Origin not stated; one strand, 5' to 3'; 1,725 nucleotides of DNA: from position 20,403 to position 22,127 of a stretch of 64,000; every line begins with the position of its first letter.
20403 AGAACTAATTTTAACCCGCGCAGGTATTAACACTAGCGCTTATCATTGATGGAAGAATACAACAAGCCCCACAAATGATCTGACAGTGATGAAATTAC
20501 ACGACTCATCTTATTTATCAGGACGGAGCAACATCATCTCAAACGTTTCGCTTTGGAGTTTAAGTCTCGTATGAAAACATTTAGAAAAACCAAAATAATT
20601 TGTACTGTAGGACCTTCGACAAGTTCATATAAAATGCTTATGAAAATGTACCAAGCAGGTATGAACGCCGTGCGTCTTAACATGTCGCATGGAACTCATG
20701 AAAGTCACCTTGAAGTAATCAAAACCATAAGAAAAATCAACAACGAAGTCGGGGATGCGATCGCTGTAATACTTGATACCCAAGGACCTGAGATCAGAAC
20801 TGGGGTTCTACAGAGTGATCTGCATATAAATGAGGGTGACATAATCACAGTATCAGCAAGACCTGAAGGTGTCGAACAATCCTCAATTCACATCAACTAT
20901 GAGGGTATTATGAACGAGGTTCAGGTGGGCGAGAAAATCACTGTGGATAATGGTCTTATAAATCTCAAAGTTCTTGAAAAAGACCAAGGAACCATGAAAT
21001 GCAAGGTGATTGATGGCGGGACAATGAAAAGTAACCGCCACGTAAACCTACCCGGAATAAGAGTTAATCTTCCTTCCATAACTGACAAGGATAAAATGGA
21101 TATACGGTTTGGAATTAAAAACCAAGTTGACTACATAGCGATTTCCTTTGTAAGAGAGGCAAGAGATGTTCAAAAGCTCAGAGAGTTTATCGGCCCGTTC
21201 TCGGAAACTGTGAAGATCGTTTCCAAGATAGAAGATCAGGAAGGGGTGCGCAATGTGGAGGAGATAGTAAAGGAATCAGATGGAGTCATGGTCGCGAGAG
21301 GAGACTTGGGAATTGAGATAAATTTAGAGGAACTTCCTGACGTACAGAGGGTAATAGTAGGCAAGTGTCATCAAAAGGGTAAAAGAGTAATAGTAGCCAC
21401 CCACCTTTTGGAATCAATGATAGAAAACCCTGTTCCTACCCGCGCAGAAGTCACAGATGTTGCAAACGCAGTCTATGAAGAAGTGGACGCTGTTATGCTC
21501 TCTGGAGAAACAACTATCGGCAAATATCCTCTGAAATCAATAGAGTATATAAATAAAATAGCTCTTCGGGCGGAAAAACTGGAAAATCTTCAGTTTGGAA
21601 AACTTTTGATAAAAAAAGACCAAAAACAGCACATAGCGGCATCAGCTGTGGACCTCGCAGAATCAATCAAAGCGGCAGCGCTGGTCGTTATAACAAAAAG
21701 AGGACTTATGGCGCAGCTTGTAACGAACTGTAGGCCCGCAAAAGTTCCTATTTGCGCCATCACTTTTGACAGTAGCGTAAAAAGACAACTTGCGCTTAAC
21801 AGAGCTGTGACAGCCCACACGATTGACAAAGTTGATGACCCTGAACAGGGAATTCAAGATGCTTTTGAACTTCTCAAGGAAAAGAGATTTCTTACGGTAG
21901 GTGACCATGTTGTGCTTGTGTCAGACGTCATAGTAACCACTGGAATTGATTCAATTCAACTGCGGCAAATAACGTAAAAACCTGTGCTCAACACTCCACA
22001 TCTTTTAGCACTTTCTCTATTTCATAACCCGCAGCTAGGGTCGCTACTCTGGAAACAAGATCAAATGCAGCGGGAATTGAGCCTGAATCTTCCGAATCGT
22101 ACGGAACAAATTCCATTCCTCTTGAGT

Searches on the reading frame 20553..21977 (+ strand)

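Call 79: search_protein_families(library=pfam, proteins=[window:20553-21977:+], max_evalue=0.00001)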
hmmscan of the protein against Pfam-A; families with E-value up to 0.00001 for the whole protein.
window:20553-21977:+ (474 aa): 2 families
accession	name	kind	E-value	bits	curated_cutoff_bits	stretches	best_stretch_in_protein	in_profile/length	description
PF00224.27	PK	-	2.8e-120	401.8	30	1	11-330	2-328/328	Pyruvate kinase, barrel domain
PF02887.21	PK_C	-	2.6e-18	66.6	28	1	360-461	2-102/114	Pyruvate kinase, alpha/beta domain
